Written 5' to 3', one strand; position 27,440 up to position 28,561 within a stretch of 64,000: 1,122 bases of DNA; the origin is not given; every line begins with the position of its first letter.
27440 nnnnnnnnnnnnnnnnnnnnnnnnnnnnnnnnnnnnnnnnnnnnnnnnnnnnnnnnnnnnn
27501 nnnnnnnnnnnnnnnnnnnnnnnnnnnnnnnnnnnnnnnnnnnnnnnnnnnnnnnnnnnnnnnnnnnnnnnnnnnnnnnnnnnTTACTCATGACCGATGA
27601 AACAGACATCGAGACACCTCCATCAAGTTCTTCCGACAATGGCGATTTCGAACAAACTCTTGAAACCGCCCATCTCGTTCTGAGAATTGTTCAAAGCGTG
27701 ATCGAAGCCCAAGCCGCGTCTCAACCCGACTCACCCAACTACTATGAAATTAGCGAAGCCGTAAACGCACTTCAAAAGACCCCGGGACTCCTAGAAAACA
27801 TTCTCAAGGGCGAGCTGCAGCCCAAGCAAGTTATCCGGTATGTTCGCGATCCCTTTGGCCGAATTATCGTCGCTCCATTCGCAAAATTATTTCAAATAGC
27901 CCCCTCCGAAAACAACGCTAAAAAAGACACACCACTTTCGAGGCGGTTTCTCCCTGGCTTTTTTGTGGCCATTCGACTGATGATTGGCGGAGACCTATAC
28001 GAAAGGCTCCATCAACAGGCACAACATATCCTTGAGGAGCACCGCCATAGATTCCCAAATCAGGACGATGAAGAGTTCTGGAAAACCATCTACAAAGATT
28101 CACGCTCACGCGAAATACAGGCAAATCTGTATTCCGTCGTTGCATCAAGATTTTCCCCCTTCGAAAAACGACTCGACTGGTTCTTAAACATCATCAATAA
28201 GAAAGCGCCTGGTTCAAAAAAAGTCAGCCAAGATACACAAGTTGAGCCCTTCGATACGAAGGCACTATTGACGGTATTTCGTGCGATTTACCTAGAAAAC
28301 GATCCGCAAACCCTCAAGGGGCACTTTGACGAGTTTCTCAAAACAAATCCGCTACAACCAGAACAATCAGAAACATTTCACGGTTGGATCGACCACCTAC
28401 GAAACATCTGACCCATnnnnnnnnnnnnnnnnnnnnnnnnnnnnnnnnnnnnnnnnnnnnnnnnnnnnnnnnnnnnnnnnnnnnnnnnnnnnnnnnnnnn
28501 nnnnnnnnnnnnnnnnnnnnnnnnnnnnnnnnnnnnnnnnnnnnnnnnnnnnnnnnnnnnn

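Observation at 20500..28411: Non-canonical stator island: two divergent MotB paralogues, an orphan MotA followed by an unknown protein, plus WD40 and a dead HD-GYP regulator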

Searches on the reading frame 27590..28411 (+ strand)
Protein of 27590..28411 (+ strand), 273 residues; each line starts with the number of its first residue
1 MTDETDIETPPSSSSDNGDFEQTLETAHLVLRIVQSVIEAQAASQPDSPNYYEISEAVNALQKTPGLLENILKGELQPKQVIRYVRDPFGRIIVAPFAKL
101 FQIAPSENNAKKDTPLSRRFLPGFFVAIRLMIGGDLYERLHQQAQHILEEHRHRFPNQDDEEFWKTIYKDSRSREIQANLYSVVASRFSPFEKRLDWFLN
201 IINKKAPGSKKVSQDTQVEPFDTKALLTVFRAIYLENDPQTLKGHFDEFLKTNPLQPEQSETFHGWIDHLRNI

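Call 3: search_protein_families(library=pfam, proteins=[window:27590-28411:+], max_evalue=0.01)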
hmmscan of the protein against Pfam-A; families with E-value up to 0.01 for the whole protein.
window:27590-28411:+ (273 aa): 0 families

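Call 4: search_protein_families(library=ncbifam, proteins=[window:27590-28411:+], max_evalue=0.01)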
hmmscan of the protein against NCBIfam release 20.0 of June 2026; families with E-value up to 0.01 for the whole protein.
window:27590-28411:+ (273 aa): 0 families

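Call 7: find_encoding_contigs(protein=window:27590-28411:+, flank=10000, max_places=6)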
Protein window:27590-28411:+ (273 aa): 1 contig read that carries it; 1 place shown.
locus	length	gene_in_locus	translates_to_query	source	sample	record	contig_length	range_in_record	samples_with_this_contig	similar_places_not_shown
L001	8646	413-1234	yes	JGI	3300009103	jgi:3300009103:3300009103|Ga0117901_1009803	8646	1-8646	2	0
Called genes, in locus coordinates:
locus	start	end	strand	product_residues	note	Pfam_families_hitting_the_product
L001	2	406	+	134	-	?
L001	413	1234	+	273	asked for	-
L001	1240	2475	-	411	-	PF00015:MCPsignal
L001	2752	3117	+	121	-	PF01627:Hpt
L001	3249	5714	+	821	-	-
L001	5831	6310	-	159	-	-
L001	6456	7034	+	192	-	PF00160:Pro_isomerase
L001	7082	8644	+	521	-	?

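Call 9: find_homologous_proteins(query=window:27590-28411:+, max_evalue=0.001)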
Query window:27590-28411:+ (273 aa): 2 proteins with E <= 0.001 among 347 candidates.
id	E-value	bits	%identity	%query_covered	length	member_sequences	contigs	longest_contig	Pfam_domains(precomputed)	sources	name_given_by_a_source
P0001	4.2e-180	615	100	100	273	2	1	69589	-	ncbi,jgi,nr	ncbi:MAG: hypothetical protein VYA34_06930 [Myxococcota bacterium]|nr:hypothetical protein [Myxococc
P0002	1.1e-28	119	36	71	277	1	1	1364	-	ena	-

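Call 11: find_encoding_contigs(protein=P0002, flank=10000)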
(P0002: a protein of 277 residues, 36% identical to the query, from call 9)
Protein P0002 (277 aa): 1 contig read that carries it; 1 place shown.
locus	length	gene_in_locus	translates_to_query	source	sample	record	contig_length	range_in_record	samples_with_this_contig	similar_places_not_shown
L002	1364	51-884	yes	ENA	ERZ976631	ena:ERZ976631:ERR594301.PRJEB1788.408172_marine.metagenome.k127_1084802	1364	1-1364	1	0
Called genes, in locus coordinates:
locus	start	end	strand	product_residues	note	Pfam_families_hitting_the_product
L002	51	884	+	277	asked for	-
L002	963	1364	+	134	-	?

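Call 18: search_protein_representatives(protein=window:27590-28411:+)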
Query: 273 residues. Proteins with E-value up to 0.001 (for the whole library): 237; up to 1e-10: 35; up to 1e-30: 1. The best 150 are listed.
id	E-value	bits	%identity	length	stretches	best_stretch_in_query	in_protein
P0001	1.3e-180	614.9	100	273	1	1-273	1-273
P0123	1.5e-30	123.0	35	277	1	9-213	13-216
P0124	1.4e-28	116.7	39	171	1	19-176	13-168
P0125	1.4e-27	113.3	32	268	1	21-250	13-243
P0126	7.1e-21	91.4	26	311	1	22-236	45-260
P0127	7.3e-19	84.8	39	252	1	87-217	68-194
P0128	5.5e-17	78.6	27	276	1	22-211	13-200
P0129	8.4e-16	74.7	31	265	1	23-207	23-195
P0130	2.9e-15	73.0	34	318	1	82-215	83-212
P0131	6.8e-15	71.8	34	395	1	53-234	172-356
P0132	2.0e-14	70.2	26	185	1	22-194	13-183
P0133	5.6e-14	68.8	33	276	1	87-235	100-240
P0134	5.6e-14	68.8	33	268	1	86-234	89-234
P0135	6.2e-13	65.3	32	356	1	87-205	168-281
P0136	1.8e-12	63.8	31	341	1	87-236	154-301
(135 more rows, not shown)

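Call 23: search_protein_families(library=pfam, alignment_id=A1, max_evalue=0.01)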
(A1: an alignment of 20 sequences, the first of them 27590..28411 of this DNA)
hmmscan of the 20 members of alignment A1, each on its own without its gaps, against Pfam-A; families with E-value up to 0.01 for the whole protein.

A. member 1, window:27590-28411:+ (273 aa): 0 families

B. families by the number of members that match (of 20 scanned): 1 family
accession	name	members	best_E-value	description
PF00072.30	Response_reg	2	2e-17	Response regulator receiver domain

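Call 24: find_homologous_proteins(query=A1, max_evalue=0.00001)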
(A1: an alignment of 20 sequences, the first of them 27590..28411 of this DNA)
Query A1 (20 sequences) (273 aa, profile of the alignment): 211 proteins with E <= 0.00001 among 8000 candidates; the best 120 are listed.
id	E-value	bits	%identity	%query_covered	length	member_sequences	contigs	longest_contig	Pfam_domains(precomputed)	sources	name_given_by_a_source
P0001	7.1e-80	286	100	100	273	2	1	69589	-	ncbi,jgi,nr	ncbi:MAG: hypothetical protein VYA34_06930 [Myxococcota bacterium]|nr:hypothetical protein [Myxococc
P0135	3.9e-78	281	33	42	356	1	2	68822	-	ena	-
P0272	7.9e-68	247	33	47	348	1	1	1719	-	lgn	-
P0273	6.6e-67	244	33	42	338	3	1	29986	-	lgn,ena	-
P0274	1.4e-65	239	29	42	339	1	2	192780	-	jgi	jgi:hypothetical protein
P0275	1.2e-64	236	37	42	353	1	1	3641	-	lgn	-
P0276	1.6e-64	236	35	51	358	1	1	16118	-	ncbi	-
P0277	2.5e-64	235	32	42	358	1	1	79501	-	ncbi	ncbi:MAG: hypothetical protein H7841_03260 [Magnetospirillum sp. WYHS-4]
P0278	2.4e-63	232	30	42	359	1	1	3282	-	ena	-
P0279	1.1e-62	230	35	51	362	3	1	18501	-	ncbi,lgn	-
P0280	1.3e-62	230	33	42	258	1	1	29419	-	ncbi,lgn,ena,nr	ncbi:MAG: hypothetical protein EXQ86_10120 [Rhodospirillales bacterium]|nr:hypothetical protein [Rho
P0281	1.4e-62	230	32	55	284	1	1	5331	-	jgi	jgi:hypothetical protein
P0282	1.1e-61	227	34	42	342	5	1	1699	-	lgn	-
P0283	1.5e-61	226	37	42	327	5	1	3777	-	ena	-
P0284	3.1e-61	225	31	42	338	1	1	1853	-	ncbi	-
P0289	3.2e-60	222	32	42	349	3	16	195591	-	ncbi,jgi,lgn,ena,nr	ncbi:MAG: hypothetical protein QGI63_00565 [Rhodospirillales bacterium]|jgi:hypothetical protein|nr:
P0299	2.2e-59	219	25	85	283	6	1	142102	-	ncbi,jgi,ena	jgi:hypothetical protein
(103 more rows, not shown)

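Call 25: find_encoding_contigs(protein=P0277, flank=6000, max_places=1)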
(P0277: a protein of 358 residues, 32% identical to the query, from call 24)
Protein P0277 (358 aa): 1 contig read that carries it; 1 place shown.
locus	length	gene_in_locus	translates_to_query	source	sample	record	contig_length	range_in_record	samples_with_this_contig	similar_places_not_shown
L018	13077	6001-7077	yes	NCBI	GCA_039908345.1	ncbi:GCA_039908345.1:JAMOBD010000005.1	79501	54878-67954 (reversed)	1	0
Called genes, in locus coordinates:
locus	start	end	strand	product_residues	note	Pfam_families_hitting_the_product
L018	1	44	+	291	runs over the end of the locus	PF04055:Radical_SAM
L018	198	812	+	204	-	PF00163:Ribosomal_S4, PF01479:S4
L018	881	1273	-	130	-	PF05168:HEPN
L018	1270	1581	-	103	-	PF01909:NTP_transf_2, PF18765:Polbeta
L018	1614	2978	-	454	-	PF01406:tRNA-synt_1e, PF01921:tRNA-synt_1f (faint), PF09334:tRNA-synt_1g (faint), PF00133:tRNA-synt_1 (weak), PF09190:DALR_2, PF23493:CysS_C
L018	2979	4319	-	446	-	PF00749:tRNA-synt_1c, PF19269:Anticodon_2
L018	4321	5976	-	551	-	PF00795:CN_hydrolase, PF02540:NAD_synthase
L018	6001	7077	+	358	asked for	-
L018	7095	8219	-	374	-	PF03969:AFG1_ATPase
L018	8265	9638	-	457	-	PF03447:NAD_binding_3 (weak), PF21135:DRL_cat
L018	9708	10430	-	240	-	-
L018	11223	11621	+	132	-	PF01127:Sdh_cyt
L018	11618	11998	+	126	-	PF01127:Sdh_cyt, PF05328:CybS (weak)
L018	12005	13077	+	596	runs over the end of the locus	PF00890:FAD_binding_2, PF02910:Succ_DH_flav_C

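Call 26: find_encoding_contigs(protein=P0289, flank=6000, max_places=1)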
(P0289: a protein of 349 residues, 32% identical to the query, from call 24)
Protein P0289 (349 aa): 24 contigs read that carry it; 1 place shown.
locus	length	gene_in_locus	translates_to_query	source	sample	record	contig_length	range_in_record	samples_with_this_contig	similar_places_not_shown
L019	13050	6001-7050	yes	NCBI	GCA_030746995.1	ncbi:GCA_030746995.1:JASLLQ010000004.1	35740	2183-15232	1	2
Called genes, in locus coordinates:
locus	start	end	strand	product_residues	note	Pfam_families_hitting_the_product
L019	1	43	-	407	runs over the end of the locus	PF07690:MFS_1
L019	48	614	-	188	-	PF08534:Redoxin, PF00578:AhpC-TSA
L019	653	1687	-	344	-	PF16884:ADH_N_2, PF00107:ADH_zinc_N, PF13602:ADH_zinc_N_2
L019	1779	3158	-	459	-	PF01406:tRNA-synt_1e, PF09334:tRNA-synt_1g (faint), PF09190:DALR_2, PF23493:CysS_C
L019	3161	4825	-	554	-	PF00795:CN_hydrolase, PF02540:NAD_synthase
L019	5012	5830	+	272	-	-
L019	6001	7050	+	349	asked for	-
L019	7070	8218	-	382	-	-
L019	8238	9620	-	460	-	PF01474:DAHP_synth_2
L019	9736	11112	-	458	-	PF07992:Pyr_redox_2, PF12831:FAD_oxidored (faint), PF13738:Pyr_redox_3, PF00070:Pyr_redox, PF02852:Pyr_redox_dim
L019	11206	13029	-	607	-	PF13522:GATase_6, PF13537:GATase_7, PF01380:SIS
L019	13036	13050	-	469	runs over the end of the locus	PF00483:NTP_transferase, PF01128:IspD, PF12804:NTP_transf_3, PF00132:Hexapep (weak), PF25084:LbH_EIF2B (faint), PF25087:GMPPB_C (faint), PF00132:Hexapep, PF14602:Hexapep_2 (weak)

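Call 27: find_encoding_contigs(protein=P0299, flank=6000, max_places=1)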
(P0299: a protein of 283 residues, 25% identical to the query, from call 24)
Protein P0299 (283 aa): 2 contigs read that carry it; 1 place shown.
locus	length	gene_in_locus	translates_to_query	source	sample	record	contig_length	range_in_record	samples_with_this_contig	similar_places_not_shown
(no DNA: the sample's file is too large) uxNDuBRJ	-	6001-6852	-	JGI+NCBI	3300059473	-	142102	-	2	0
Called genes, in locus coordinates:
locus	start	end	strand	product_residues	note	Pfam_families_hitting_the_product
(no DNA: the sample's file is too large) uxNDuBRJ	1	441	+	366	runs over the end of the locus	PF02746:MR_MLE_N, PF13378:MR_MLE_C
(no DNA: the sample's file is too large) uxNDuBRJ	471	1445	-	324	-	PF01408:GFO_IDH_MocA, PF22725:GFO_IDH_MocA_C3, PF02894:GFO_IDH_MocA_C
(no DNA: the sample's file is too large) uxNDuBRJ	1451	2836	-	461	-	PF01406:tRNA-synt_1e, PF01921:tRNA-synt_1f (faint), PF09334:tRNA-synt_1g (faint), PF09190:DALR_2, PF23493:CysS_C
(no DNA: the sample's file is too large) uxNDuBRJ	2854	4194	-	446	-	PF00749:tRNA-synt_1c, PF19269:Anticodon_2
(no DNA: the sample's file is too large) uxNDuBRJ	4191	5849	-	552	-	PF00795:CN_hydrolase, PF02540:NAD_synthase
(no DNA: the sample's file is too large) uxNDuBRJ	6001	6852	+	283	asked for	-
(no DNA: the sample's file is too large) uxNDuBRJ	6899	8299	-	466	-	PF01474:DAHP_synth_2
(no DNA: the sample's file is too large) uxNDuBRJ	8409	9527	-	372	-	PF02317:Octopine_DH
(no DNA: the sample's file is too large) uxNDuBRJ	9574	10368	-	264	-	PF01177:Asp_Glu_race (faint)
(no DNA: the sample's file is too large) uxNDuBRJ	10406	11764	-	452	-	PF07992:Pyr_redox_2, PF13738:Pyr_redox_3, PF00070:Pyr_redox, PF02852:Pyr_redox_dim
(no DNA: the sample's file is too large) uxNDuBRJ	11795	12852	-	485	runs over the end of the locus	PF00171:Aldedh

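Call 33: search_solved_structures(query=A1, max_evalue=1, show_alignments=2)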
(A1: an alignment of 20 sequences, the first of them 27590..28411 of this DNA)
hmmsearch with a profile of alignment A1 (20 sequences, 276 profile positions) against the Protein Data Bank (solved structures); distinct sequences matched with E-value up to 1: 2.
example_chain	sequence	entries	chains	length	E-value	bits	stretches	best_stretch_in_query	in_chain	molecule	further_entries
9lcz_A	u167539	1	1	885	0.87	12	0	24-67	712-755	Inactivate TOD6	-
9lcx_A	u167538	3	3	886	0.88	12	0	24-67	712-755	Inactivate TOD6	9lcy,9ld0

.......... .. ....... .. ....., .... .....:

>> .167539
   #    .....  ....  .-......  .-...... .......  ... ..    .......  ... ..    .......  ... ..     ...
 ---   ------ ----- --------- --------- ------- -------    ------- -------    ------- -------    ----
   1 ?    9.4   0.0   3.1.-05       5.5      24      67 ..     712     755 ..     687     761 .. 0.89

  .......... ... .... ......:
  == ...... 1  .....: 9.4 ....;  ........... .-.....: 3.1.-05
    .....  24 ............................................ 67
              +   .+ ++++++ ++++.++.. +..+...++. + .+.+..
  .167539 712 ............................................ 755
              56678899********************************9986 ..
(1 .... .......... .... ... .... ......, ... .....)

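Call 42: predict_structure(alignment_id=A3)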
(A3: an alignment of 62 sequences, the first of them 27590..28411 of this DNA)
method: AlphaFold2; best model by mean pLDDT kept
length: 273 residues; sequences in the alignment: 62
mean_pLDDT: 80.3   pTM: 0.68
mean pLDDT of the five models: 80.3, 78.6, 77.8, 77.4, 76.8
residues with pLDDT >= 90: 106; 70-90: 106; 50-70: 48; < 50: 13
segments of 3 or more residues with pLDDT < 50: 1-4, 6-8, 10-15
pLDDT, mean of each block of 10 residues (from residue 1): 46 58 82 80 73 74 75 67 74 93 62 77 95 95 96 93 94 93 91 94 77 66 93 76 71 82 88 88
secondary structure, 60 per line:
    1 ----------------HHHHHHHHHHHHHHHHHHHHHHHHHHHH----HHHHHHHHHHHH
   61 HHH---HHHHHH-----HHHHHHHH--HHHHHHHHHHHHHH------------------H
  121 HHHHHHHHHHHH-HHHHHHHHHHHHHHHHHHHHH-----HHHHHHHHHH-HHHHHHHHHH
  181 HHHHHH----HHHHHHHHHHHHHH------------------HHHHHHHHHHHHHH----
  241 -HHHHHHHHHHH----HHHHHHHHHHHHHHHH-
elements in order: H17-44 H49-63 H67-72 H78-85 H88-101 H120-132 H134-154 H160-169 H171-186 H191-204 H223-236 H242-252 H257-272

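Call 53: find_related_loci(query=A4, collection=metagenome_contigs, flank=10000)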
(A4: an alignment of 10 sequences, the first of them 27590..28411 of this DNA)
Query A4 (273 aa) in metagenome_contigs; peptide patterns used: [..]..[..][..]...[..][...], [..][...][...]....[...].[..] (x = any residue, [..] = any of these).
127 stretches matched a pattern; 19 encode a relative of the query (tblastn E <= 1e-3); 19 distinct loci.
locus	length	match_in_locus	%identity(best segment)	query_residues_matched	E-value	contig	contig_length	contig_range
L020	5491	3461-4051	36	8-205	4e-37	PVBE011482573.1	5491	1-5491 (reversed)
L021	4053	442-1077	32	30-241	7e-32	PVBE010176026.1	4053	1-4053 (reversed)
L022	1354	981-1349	42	15-144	2e-28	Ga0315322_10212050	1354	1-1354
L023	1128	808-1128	44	30-138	3e-25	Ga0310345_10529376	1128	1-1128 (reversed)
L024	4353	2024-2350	32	88-203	8e-18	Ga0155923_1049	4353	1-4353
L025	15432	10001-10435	30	88-236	2e-16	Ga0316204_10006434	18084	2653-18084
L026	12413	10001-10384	33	88-221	2e-16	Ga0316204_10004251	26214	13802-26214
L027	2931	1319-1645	32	88-203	2e-16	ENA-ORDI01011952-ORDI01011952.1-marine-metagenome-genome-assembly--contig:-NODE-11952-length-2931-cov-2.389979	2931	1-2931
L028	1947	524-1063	29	29-203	3e-16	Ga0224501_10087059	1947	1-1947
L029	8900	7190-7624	29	88-236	4e-16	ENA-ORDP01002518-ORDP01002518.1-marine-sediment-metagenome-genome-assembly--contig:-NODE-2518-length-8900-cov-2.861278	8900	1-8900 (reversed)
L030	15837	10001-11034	25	9-234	5e-16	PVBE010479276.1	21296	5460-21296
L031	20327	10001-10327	31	88-203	7e-16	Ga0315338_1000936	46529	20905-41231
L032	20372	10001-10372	30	87-217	1e-15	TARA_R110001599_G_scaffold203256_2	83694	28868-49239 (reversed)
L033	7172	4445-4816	29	87-217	2e-15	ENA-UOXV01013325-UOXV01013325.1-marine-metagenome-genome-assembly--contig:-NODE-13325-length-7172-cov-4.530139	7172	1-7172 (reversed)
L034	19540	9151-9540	32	86-219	3e-15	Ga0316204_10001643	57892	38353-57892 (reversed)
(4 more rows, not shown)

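Call 66: search_protein_families(library=padloc, proteins=[window:27590-28411:+], max_evalue=0.001)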
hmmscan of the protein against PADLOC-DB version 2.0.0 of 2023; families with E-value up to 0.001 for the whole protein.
window:27590-28411:+ (273 aa): 0 families

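Call 69: search_protein_families(library=pfam, alignment_id=A5, max_evalue=0.001)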
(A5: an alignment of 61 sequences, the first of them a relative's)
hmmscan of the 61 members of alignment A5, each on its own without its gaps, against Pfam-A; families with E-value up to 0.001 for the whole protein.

A. member 1, P0126 (311 aa): 0 families

B. families by the number of members that match (of 61 scanned): 6 families
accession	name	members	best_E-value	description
PF00072.30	Response_reg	5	3.9e-23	Response regulator receiver domain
PF02146.23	SIR2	1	1.9e-08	Sir2 family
PF12146.15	Hydrolase_4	1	3.1e-06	Serine aminopeptidase, S33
PF06877.16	RraB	1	0.00022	Regulator of ribonuclease activity B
PF12697.13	Abhydrolase_6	1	0.0003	Alpha/beta hydrolase family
PF09849.14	DUF2076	1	0.00034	Uncharacterized protein conserved in bacteria (DUF2076)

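Call 73: fold_search(model_id=the predicted structure, library=pdb)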
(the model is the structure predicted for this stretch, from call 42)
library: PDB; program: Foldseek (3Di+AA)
matches with E <= 10: 184; with E <= 0.001: 0
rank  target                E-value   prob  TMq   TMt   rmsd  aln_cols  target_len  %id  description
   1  6xss_A                3.8e-01  0.38  0.22  0.23  16.9       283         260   10  CryoEM structure of designed helical fusion protein C4_nat_HFuse-7900 (released 2020-12-23)
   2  5cwi                  7.7e-01  0.23  0.19  0.21  18.8       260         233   15  Crystal structure of de novo designed helical repeat protein DHR18 (released 2015-12-16)
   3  2z0n                  8.4e-01  0.13  0.16  0.18  35.6       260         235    9  Crystal structure of APPL1-BAR domain (released 2008-05-13)
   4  8fmv_C                9.2e-01  0.13  0.19  0.11  21.4       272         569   14  Heterodimeric ABC transporter BmrCD in the inward-facing conformation bound to substrate and ATP: BmrCD_IF-2HT/ATP (released 2023-11-15)
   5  5i6j                  1.1e+00  0.06  0.11  0.08  39.9       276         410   14  Crystal Structure of SRGAP2 F-BARx (released 2017-03-08)
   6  9cur_C                1.1e+00  0.11  0.18  0.10  21.4       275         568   12  BmrCD in the inward-facing conformation bound to Hoechsts and lipids (released 2025-08-13)
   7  3cax                  1.2e+00  0.15  0.19  0.16  15.4       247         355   12  Crystal structure of uncharacterized protein PF0695 (released 2008-03-18)
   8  6ral_A                1.2e+00  0.11  0.17  0.10  20.5       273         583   12  Heterodimeric ABC exporter TmrAB under turnover conditions in asymmetric unlocked return conformation (released 2019-07-31)
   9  4buo_A                1.4e+00  0.08  0.16  0.15  22.6       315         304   10  High Resolution Structure of Thermostable Agonist-bound Neurotensin Receptor 1 Mutant without Lysozyme Fusion (released 2014-01-29)
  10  5lm1_A                1.4e+00  0.08  0.16  0.13  40.7       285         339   10  Crystal Structure of HD-PTP phosphatase in complex with UBAP1 (released 2016-11-30)
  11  6ran_A                1.7e+00  0.10  0.19  0.12  22.0       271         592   12  Heterodimeric ABC exporter TmrAB in inward-facing wide conformation (released 2019-07-31)
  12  3rv1_B                1.8e+00  0.06  0.15  0.17  16.9       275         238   10  Crystal structure of the N-terminal and RNase III domains of K. polysporus Dcr1 E224Q mutant (released 2011-08-03)
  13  6ozu_A                1.9e+00  0.08  0.16  0.18  19.8       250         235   14  Crystal structure of the MIF4G domain of Trypanosoma cruzi translation initiation factor EIF4G5 (released 2019-12-11)
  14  5v5t_D                1.9e+00  0.04  0.11  0.10  20.2       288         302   11  Crystal structure of leucine-rich protein regulator, ElrR, from Enterococcus faecalis (released 2018-09-19)
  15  2x3w_B                2.0e+00  0.06  0.16  0.15  38.5       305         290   10  structure of mouse syndapin I (crystal form 2) (released 2010-04-07)
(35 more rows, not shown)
